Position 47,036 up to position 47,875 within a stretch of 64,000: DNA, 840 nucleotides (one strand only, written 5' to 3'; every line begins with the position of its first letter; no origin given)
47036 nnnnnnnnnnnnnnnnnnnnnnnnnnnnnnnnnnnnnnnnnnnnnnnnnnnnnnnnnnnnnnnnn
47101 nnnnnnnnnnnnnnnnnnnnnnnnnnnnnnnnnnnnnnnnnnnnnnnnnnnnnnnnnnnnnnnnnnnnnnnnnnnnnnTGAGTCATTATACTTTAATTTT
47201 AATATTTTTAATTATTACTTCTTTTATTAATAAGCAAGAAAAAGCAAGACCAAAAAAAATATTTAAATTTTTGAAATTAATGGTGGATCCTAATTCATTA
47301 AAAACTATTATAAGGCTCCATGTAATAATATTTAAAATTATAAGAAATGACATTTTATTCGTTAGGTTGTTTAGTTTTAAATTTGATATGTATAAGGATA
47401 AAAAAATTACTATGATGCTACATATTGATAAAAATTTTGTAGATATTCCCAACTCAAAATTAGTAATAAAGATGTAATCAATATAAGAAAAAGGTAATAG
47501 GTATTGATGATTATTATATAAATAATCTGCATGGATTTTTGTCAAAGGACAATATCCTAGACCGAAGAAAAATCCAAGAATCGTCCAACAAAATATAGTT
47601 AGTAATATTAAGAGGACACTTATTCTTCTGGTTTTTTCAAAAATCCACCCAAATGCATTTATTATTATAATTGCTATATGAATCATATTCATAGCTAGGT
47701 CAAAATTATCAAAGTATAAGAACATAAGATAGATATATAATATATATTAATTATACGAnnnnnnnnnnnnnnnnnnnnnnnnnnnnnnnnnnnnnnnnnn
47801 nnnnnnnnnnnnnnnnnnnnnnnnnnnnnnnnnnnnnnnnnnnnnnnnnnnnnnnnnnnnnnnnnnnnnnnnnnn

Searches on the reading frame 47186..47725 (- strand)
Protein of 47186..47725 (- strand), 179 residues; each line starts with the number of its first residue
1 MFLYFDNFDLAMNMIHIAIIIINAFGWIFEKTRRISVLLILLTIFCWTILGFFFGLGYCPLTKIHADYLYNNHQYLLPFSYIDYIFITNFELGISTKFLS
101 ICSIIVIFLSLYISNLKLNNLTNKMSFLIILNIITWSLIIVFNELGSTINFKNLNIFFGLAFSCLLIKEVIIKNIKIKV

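Call 46: search_protein_families(library=pfam, proteins=[window:47186-47725:-], max_evalue=0.001)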
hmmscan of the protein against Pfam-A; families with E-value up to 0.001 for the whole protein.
window:47186-47725:- (179 aa): 1 family
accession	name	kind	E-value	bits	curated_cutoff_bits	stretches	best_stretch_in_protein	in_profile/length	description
PF10861.13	DUF2784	-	1.3e-05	25.7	29.7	1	12-112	7-106/109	Protein of Unknown function (DUF2784)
